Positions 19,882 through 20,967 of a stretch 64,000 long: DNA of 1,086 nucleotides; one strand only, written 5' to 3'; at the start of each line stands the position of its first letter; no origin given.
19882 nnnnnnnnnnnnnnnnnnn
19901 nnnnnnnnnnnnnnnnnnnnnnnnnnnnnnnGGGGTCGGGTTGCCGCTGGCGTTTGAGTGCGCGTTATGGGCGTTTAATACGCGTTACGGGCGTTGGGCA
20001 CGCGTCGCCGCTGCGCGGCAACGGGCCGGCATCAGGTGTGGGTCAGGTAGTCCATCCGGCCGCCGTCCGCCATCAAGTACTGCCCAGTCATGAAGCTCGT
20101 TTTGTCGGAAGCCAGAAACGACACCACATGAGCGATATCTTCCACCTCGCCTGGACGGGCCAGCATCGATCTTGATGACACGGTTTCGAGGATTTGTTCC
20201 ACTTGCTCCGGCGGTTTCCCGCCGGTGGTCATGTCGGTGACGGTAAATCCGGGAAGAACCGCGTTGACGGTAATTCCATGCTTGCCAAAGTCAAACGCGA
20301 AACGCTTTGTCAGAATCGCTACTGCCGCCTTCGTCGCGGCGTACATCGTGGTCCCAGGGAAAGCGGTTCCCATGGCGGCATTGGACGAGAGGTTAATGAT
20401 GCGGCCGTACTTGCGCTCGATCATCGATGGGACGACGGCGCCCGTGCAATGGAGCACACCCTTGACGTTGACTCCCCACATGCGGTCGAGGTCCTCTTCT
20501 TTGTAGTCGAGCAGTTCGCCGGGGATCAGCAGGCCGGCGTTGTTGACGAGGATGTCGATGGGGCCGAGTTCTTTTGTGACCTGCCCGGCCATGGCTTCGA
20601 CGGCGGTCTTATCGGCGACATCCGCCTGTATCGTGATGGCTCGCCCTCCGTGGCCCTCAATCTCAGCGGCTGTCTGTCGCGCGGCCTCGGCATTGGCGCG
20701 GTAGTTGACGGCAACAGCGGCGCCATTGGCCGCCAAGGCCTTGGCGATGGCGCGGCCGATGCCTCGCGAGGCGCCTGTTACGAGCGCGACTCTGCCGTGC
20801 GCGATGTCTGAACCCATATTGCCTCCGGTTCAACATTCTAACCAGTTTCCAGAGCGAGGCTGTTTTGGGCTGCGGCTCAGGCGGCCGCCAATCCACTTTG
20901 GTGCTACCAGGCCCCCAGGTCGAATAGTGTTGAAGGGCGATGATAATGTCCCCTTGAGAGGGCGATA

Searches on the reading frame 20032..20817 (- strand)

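Call 12: search_protein_families(library=pfam, proteins=[window:20032-20817:-])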
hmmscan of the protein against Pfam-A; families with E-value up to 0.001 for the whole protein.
window:20032-20817:- (261 aa): 4 families
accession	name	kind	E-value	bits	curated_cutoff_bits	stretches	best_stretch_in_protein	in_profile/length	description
PF13561.12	adh_short_C2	-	2.6e-62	210.9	27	1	15-253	1-234/236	Enoyl-(Acyl carrier protein) reductase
PF00106.31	adh_short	-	3.7e-60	203.2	26.6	1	9-198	1-188/195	short chain dehydrogenase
PF08659.16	KR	-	8.6e-16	58.8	22.6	1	11-166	3-156/180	KR domain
PF01370.27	Epimerase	-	1.7e-07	31.3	20.9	1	11-184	1-167/240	NAD dependent epimerase/dehydratase family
